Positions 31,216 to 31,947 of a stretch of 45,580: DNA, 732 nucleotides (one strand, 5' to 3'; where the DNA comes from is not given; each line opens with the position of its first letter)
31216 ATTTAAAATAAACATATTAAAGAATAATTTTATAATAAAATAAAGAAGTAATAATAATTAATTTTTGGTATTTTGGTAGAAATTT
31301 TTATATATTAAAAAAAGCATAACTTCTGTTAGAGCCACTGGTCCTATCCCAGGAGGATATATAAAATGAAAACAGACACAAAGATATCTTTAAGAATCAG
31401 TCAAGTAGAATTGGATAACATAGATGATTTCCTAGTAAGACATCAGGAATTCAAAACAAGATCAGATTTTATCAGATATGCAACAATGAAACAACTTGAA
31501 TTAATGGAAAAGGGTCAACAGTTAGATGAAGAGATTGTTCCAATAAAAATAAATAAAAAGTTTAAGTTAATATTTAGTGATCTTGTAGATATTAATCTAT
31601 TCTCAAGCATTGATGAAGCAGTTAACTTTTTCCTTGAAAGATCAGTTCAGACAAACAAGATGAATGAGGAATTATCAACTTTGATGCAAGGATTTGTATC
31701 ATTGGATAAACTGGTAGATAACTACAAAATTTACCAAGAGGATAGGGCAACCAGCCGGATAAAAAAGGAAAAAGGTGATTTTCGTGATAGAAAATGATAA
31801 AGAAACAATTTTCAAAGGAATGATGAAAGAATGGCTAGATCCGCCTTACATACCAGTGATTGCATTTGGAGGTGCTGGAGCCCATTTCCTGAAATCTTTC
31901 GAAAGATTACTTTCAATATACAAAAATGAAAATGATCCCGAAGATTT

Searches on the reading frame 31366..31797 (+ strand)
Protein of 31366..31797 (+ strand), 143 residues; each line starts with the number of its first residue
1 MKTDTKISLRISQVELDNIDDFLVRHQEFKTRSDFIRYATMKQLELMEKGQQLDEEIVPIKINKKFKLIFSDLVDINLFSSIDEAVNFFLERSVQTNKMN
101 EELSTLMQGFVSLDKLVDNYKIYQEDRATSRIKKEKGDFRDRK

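Call 4: search_protein_families(library=pfam, proteins=[window:31366-31797:+], max_evalue=1)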
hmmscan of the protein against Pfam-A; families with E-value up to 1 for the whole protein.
window:31366-31797:+ (143 aa): 4 families
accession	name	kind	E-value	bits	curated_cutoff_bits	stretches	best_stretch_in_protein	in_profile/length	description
PF17723.7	RHH_8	-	0.00094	19.7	25.4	1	4-47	3-45/119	Ribbon-Helix-Helix transcriptional regulator family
PF15919.11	HicB_lk_antitox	-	0.11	13.1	27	0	3-37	88-120/123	HicB_like antitoxin of bacterial toxin-antitoxin system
PF23205.1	DUF7063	-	0.19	12.3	27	1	29-90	19-83/85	Domain of unknown function (DUF7063)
PF14749.11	Acyl-CoA_ox_N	-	0.26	12.3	25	0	16-61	26-68/120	Acyl-coenzyme A oxidase N-terminal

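Call 5: search_protein_families(library=ncbifam, proteins=[window:31366-31797:+], max_evalue=1)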
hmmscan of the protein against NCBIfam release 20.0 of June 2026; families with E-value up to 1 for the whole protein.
window:31366-31797:+ (143 aa): 0 families

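Call 13: find_homologous_proteins(query=window:31366-31797:+)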
Query window:31366-31797:+ (143 aa): 23 proteins with E <= 0.001 among 42 candidates.
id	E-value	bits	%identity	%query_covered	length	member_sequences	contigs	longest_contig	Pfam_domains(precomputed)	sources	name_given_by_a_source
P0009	1.4e-82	292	100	100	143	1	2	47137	-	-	-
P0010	4.7e-73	261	87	100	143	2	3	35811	-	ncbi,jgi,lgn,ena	ncbi:MAG: hypothetical protein ACP5F1_05765 [Thermoplasmata archaeon]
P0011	3.8e-66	239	80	100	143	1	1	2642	-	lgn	-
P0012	6.7e-66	238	78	100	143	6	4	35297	-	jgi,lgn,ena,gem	-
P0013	7.8e-66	238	80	100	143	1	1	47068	-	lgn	-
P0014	1.8e-65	237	80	100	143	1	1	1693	-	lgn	-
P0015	4.4e-65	236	79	100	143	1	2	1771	-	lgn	-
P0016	4.4e-65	236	79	100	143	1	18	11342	-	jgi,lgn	-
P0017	1.3e-57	211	71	100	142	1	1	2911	-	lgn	-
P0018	4.7e-45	171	59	99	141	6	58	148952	-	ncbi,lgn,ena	ncbi:MAG: ribbon-helix-helix domain-containing protein [Thermoplasmata archaeon]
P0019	5.8e-45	171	59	99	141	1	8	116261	-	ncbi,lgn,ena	ncbi:MAG: ribbon-helix-helix domain-containing protein [Thermoplasmata archaeon]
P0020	7.7e-45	170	58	99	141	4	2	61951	-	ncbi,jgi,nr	ncbi:MAG: ribbon-helix-helix domain-containing protein [Thermoplasmata archaeon]|jgi:Arc/MetJ-type r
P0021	2.8e-43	165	56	99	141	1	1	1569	-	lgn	-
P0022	8.6e-42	160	55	99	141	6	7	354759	-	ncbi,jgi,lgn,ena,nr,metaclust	ncbi:MAG: ribbon-helix-helix domain-containing protein [Thermoplasmata archaeon]|jgi:Arc/MetJ-type r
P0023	4.1e-40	155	56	99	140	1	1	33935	PF17723.8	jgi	-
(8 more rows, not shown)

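Call 14: find_encoding_contigs(protein=P0022, flank=6000, max_places=3)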
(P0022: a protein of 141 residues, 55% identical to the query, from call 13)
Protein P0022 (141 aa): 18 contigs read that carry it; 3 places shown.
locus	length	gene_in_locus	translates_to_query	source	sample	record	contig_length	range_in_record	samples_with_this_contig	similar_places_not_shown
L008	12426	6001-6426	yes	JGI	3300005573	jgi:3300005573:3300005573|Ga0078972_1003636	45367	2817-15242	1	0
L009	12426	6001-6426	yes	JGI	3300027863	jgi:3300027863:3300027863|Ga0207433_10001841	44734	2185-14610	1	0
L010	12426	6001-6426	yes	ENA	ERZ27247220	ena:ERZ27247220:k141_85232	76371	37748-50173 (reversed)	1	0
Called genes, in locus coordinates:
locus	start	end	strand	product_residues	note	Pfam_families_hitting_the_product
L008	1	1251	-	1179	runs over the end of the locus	PF19407:DUF5979 (faint)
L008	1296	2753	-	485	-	PF19407:DUF5979 (faint), PF23212:DUF7064 (faint)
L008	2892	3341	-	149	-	PF01814:Hemerythrin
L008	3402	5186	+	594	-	PF04675:DNA_ligase_A_N, PF01068:DNA_ligase_A_M, PF04679:DNA_ligase_A_C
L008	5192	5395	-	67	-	-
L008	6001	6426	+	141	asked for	-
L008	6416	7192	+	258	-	PF00091:Tubulin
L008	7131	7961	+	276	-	PF01170:UPF0020 (faint), PF01555:N6_N4_Mtase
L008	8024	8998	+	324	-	PF01866:Diphthamide_syn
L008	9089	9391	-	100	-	-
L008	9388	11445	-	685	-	PF04945:YHS, PF00122:E1-E2_ATPase, PF00702:Hydrolase, PF08282:Hydrolase_3 (weak)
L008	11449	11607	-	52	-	PF04945:YHS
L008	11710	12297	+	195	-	PF13404:HTH_AsnC-type (weak), PF13412:HTH_24, PF06467:zf-FCS (weak), PF08394:Arc_trans_TRASH, PF24273:TRASH_HVO_1752_C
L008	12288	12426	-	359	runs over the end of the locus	PF00724:Oxidored_FMN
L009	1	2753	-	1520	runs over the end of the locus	PF04170:NlpE (faint), PF19407:DUF5979 (faint), PF23212:DUF7064 (faint)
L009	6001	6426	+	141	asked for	-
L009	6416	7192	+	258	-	PF00091:Tubulin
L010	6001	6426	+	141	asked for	-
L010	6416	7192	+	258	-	PF00091:Tubulin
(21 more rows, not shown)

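Call 15: find_encoding_contigs(protein=P0018, flank=6000, max_places=3)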
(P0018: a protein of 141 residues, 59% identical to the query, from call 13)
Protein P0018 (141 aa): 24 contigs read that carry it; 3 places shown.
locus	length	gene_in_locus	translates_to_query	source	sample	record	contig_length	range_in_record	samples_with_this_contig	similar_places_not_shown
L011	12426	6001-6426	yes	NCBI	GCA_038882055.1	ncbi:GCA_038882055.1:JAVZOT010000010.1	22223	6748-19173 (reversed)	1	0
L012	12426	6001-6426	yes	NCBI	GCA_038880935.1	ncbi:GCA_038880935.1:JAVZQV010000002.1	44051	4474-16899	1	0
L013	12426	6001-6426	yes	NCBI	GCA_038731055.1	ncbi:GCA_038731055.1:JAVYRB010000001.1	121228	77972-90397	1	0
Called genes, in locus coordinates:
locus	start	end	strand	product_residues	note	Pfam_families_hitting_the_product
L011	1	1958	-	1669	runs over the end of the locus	PF01025:GrpE (weak)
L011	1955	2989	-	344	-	PF12846:AAA_10 (faint)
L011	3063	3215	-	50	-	-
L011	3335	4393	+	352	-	-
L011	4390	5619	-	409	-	PF02899:Phage_int_SAM_1, PF00589:Phage_integrase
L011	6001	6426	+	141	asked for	-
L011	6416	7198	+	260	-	PF00091:Tubulin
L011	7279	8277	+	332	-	PF01866:Diphthamide_syn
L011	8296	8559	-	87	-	-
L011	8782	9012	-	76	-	-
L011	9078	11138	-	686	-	PF04945:YHS, PF00122:E1-E2_ATPase, PF08282:Hydrolase_3 (faint), PF00702:Hydrolase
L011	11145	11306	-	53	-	PF04945:YHS, PF24273:TRASH_HVO_1752_C (weak)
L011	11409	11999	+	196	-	PF13404:HTH_AsnC-type, PF13412:HTH_24, PF08394:Arc_trans_TRASH, PF24273:TRASH_HVO_1752_C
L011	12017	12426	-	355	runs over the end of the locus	PF00724:Oxidored_FMN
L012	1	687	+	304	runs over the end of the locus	-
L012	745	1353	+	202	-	PF00924:MS_channel_2nd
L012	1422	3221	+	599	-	PF02730:AFOR_N, PF01314:AFOR_C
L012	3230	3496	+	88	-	PF02597:ThiS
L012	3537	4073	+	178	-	PF13207:AAA_17, PF13238:AAA_18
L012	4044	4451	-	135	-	-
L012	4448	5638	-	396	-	PF00809:Pterin_bind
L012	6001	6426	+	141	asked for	-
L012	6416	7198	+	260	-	PF00091:Tubulin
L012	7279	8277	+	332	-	PF01866:Diphthamide_syn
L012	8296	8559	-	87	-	-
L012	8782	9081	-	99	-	PF28096:CC_Se_fam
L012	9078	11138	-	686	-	PF04945:YHS, PF00122:E1-E2_ATPase, PF08282:Hydrolase_3 (faint), PF00702:Hydrolase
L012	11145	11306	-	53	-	PF04945:YHS, PF24273:TRASH_HVO_1752_C (weak)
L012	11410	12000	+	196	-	PF13404:HTH_AsnC-type, PF13412:HTH_24, PF08394:Arc_trans_TRASH, PF24273:TRASH_HVO_1752_C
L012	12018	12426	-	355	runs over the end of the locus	PF00724:Oxidored_FMN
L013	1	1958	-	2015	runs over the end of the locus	PF01025:GrpE (weak)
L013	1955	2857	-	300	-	PF12846:AAA_10 (weak)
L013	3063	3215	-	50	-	-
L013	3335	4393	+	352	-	-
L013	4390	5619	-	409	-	PF02899:Phage_int_SAM_1, PF00589:Phage_integrase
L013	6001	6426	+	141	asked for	-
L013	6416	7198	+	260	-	PF00091:Tubulin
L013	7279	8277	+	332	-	PF01866:Diphthamide_syn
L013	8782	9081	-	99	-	PF28096:CC_Se_fam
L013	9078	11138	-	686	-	PF04945:YHS, PF00122:E1-E2_ATPase, PF08282:Hydrolase_3 (faint), PF00702:Hydrolase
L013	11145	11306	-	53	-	PF04945:YHS, PF24273:TRASH_HVO_1752_C (weak)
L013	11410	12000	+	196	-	PF13404:HTH_AsnC-type, PF13412:HTH_24, PF08394:Arc_trans_TRASH, PF24273:TRASH_HVO_1752_C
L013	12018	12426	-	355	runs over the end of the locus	PF00724:Oxidored_FMN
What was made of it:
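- Relatives L011 and L013 do have an integrase island at this tRNA (call 15). That island lies on the other side of the tRNA and is absent in L012, which has the identical pair (call 15).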

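Call 39: find_related_loci(query=A2, collection=genome_contigs, flank=4000)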
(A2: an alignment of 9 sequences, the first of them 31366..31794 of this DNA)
Query A2 (143 aa) in genome_contigs; peptide patterns used: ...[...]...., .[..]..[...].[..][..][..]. (x = any residue, [..] = any of these).
170 stretches matched a pattern; 23 encode a relative of the query (tblastn E <= 1e-3); 23 distinct loci.
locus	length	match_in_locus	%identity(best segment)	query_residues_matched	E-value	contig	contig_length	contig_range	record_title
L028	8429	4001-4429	87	1-143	1e-81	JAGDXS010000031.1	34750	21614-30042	MAG: Thermoplasmata archaeon isolate KMA_Bin13 NODE_400_length_34750_cov_35.130220, whole genome shotgun sequence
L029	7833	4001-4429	78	1-143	4e-73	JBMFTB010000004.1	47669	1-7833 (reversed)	MAG: Thermoplasmata archaeon isolate KM4347-02 NODE_4_length_47669_cov_196.935598, whole genome shotgun sequence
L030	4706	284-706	59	1-142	5e-52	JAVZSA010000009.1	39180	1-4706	MAG: Thermoplasmata archaeon isolate DRTY-7_201912_bins_6 DRTY-7_201912_bins_6_scaffold_9, whole genome shotgun sequence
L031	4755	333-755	58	1-142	5e-52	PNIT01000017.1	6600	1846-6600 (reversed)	MAG: Aciduliprofundum sp. isolate ARK-15 NODE_1222_length_6600_cov_84.7972, whole genome shotgun sequence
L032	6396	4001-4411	56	1-138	5e-49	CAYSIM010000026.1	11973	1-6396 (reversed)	MAG TPA_asm: uncultured Thermoplasmatales archaeon isolate SRP041649_co1_47 genome assembly, contig: NODE_966_length_119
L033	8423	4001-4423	55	1-142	1e-48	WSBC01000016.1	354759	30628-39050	MAG: Methanobacteriota archaeon isolate MV2.Eury.2014 NODE_1, whole genome shotgun sequence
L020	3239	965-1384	56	1-142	9e-47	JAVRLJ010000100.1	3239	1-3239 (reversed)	MAG: Thermoplasmatota archaeon isolate TVZ.SD19.225 Thermoplasmatota_2_MX8.32_2237_3240_30.630260, whole genome shotgun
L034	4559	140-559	55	1-142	2e-46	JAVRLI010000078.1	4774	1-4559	MAG: Thermoplasmatota archaeon isolate TVZ.SD19.224 Thermoplasmatota_4_MX3.84_4862_4852_6.569524, whole genome shotgun s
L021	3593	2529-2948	55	1-142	5e-46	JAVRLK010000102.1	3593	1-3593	MAG: Thermoplasmatota archaeon isolate TVZ.SD19.226 Thermoplasmatota_6_MX7.59_4330_3594_82.246034, whole genome shotgun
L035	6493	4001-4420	52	1-142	2e-44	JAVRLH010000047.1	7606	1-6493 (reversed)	MAG: Thermoplasmatota archaeon isolate TVZ.SD19.223 Thermoplasmatota_3_MX18.10_239_7607_11.907008, whole genome shotgun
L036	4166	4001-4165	73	1-55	3e-22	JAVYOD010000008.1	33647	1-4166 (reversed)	MAG: Thermoplasmatales archaeon isolate DRTY-1_201705_bins_28 DRTY-1_201705_bins_28_scaffold_8, whole genome shotgun seq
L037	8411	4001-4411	35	1-138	8e-22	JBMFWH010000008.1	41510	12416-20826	MAG: Thermoplasmata archaeon isolate KM4364-13 NODE_8_length_41510_cov_15.109574, whole genome shotgun sequence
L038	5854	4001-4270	43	1-90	3e-20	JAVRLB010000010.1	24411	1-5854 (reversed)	MAG: Thermoplasmatota archaeon isolate TVZ.SD19.217 Thermoplasmatota_11_MX4.25_137_24412_144.159975, whole genome shotgu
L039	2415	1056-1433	32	4-131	9e-19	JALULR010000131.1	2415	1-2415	MAG: DHVE2 group archaeon isolate S145_maxbin2_scaf2bin.063_VB S145_NODE_32697_length_2415_cov_1.579545, whole genome sh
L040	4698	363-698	36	4-116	4e-18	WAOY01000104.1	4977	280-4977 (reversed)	MAG: DHVE2 group archaeon isolate S143_106 k151_299016, whole genome shotgun sequence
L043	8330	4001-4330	32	3-113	7e-17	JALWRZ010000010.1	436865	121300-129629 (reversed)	MAG: DHVE2 group archaeon isolate M2_metabat2_scaf2bin.040 M2_NODE_3_length_436865_cov_7.347733, whole genome shotgun se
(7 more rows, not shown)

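Call 48: find_related_loci(query=A2, collection=viral_contigs, flank=5000)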
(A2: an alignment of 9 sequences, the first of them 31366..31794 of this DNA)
Query A2 (143 aa) in viral_contigs; peptide patterns used: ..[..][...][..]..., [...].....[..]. (x = any residue, [..] = any of these).
41 stretches matched a pattern, but none encodes a relative of the query by tblastn (E <= 1e-3).

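Call 52: search_protein_families(library=pfam, alignment_id=A2, max_evalue=0.1)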
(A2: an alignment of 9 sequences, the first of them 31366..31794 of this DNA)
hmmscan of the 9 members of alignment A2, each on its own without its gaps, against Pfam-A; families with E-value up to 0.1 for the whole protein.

A. member 1, window:31366-31794:+ (143 aa): 1 family
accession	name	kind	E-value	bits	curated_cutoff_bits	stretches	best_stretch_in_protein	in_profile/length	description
PF17723.7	RHH_8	-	0.00094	19.7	25.4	1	4-47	3-45/119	Ribbon-Helix-Helix transcriptional regulator family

B. families by the number of members that match (of 9 scanned): 8 families
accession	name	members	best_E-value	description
PF17723.7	RHH_8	9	1.3e-05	Ribbon-Helix-Helix transcriptional regulator family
PF15919.11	HicB_lk_antitox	3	0.028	HicB_like antitoxin of bacterial toxin-antitoxin system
PF23434.1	DUF7120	2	0.0034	Family of unknown function (DUF7120)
PF01402.27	RHH_1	2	0.0036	Ribbon-helix-helix protein, copG family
PF19807.5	DUF6290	2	0.071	Family of unknown function (DUF6290)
PF11458.13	Mistic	1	0.046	Membrane-integrating protein Mistic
PF22385.1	Cas9_C_2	1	0.053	CRISPR-associated endonuclease Cas9, C-terminal domain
PF18542.6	TFIIB_C_1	1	0.086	Transcription factor IIB C-terminal module 1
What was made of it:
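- Checked: All 9 aligned homologues hit RHH_8, best E 1.3e-5 (calls 4, 52).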

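Call 53: search_solved_structures(query=A2, max_evalue=10, show_alignments=3)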
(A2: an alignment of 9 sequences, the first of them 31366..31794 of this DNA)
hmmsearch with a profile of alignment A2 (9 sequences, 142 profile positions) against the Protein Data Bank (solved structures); distinct sequences matched with E-value up to 10: 7.
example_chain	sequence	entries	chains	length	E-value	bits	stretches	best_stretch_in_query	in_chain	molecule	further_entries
4p78_A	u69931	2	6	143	0.035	17.6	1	6-49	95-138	HicB3 antitoxin | Antitoxin HicB3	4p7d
4rpa_A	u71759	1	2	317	0.28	14.6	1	15-49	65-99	Probable manganese-dependent inorganic pyrophosphatase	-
3qv0_A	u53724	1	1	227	0.6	13.6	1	78-115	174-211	Mitochondrial acidic protein MAM33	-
1qvt_B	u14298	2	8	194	2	11.9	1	43-121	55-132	Transcriptional regulator qacR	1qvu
3br2_B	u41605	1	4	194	2.1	11.8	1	43-121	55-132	HTH-type transcriptional regulator qacR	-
3bti_B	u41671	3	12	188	2.1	11.8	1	43-121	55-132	HTH-type transcriptional regulator qacR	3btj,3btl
4xhp_A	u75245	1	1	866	3.2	11.2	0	19-64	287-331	ParM hybrid fusion protein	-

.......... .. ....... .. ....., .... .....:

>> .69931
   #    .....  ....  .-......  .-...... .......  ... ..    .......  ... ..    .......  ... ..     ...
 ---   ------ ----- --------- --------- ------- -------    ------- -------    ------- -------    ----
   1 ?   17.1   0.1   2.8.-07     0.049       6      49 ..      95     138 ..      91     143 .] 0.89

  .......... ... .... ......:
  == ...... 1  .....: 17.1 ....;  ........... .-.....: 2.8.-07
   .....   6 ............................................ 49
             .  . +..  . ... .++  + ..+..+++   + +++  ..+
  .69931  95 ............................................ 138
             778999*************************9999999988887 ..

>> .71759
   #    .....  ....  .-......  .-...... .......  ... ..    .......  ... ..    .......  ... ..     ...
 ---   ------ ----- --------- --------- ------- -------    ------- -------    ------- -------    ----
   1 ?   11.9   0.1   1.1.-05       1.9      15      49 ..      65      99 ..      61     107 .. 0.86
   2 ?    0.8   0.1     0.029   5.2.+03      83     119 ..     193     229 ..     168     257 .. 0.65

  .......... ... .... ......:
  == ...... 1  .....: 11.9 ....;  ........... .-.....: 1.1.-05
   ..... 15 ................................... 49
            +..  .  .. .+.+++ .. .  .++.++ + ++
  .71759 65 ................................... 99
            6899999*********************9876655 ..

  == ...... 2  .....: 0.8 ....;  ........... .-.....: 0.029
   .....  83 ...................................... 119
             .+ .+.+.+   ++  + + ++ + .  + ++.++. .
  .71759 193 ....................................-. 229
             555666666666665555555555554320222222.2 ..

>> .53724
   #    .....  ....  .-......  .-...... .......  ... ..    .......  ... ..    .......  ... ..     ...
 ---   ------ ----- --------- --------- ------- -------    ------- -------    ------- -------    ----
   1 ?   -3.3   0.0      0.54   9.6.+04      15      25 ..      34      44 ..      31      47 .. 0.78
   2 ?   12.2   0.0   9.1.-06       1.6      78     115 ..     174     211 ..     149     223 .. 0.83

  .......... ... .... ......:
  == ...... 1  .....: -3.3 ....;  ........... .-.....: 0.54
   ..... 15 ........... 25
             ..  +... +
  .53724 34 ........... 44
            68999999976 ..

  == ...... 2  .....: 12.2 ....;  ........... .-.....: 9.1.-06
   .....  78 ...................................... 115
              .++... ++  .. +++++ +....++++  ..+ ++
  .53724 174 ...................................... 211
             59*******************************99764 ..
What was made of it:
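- The HicB3 RHH is the best PDB sequence hit (call 53).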

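Call 62: predict_structure(alignment_id=A3)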
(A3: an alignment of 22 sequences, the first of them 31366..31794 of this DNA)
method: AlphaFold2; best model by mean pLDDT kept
length: 143 residues; sequences in the alignment: 22
mean_pLDDT: 66.5   pTM: 0.33
mean pLDDT of the five models: 66.5, 66.4, 64.8, 64.1, 59.0
residues with pLDDT >= 90: 0; 70-90: 68; 50-70: 39; < 50: 36
segments of 3 or more residues with pLDDT < 50: 1-3, 51-56, 98-111, 131-143
pLDDT, mean of each block of 10 residues (from residue 1): 59 84 84 83 71 53 76 84 80 55 47 59 60 46 38
secondary structure, 60 per line:
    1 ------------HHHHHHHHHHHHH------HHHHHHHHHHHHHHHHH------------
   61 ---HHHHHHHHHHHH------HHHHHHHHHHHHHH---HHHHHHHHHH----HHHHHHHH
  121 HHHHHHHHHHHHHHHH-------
elements in order: H13-25 H32-48 H64-75 H82-95 H99-108 H113-136
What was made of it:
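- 31366..31797 (+): 143-aa tandem-RHH DNA-binding protein. RHH unit 1 is aa 4-48, unit 2 is aa 57-95, helices span aa 99-136, and the conserved tail reads KGDxxDR. AF2 secondary structure (call 62).
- On Tandem (single-chain) RHH: AF2 shows the helix pattern but no paired strands (call 62).
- The AF2 model of the RHH protein has low confidence (pTM 0.33) and shows no beta-ribbon (call 62).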

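Call 66: fold_search(model_id=the predicted structure, library=pdb)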
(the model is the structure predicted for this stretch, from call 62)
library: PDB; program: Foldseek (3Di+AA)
matches with E <= 10: 9; with E <= 0.001: 0
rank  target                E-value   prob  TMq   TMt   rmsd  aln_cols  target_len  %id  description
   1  8voj_D                6.5e+00  0.01  0.14  0.15  21.7       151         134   10  The Cryo-EM structure of LSD1-CoREST-HDAC1 in complex with KBTBD4 enhanced by UM171 and IP6 (released 2024-12-04)
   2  8c24_E                7.0e+00  0.20  0.28  0.71   5.4        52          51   17  ParDE1 toxin-antitoxin complex from Mycobacterium tuberculosis (rv1960c-rv1959c) (released 2023-12-20)
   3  7ycw_D                7.0e+00  0.18  0.25  0.61   2.6        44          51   18  Crystal Form 1 of Truncated Antitoxin ParD (2-54,containg RHH domain) from Pseudoalteromonas rubra (released 2022-09-21)
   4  7r5a_D                7.0e+00  0.13  0.25  0.59   5.6        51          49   20  Vibrio cholera ParD2:ParE2 antitoxin:toxin complex (released 2022-04-27)
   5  7vp7_A                8.6e+00  0.06  0.22  0.43   3.3        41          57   12  Structure of a transcription factor and DNA complex (released 2022-10-19)
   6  8esq_w                8.6e+00  0.01  0.14  0.06  20.7       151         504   13  Ytm1 associated nascent 60S ribosome State 2 (released 2022-11-30)
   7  8pv1_CQ               9.2e+00  0.03  0.22  0.18  19.1        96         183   14  Chaetomium thermophilum pre-60S State 6 - pre-5S rotation - L1 intermediate - composite structure (released 2023-11-15)
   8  5zkt_A                9.9e+00  0.06  0.23  0.47   3.1        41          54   12  Crystal structure of TCP domain of PCF6 in Oryza sativa (released 2019-03-27)
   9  5lc5_m                9.9e+00  0.01  0.18  0.21  20.3       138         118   12  Structure of mammalian respiratory Complex I, class2 (released 2016-09-07)
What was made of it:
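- Weak structural matches of RHH unit 1 to ParD antitoxins (call 66; E about 7, not significant).
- Tried and rejected: Foldseek of the RHH model gave only non-significant ParD hits (call 66).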
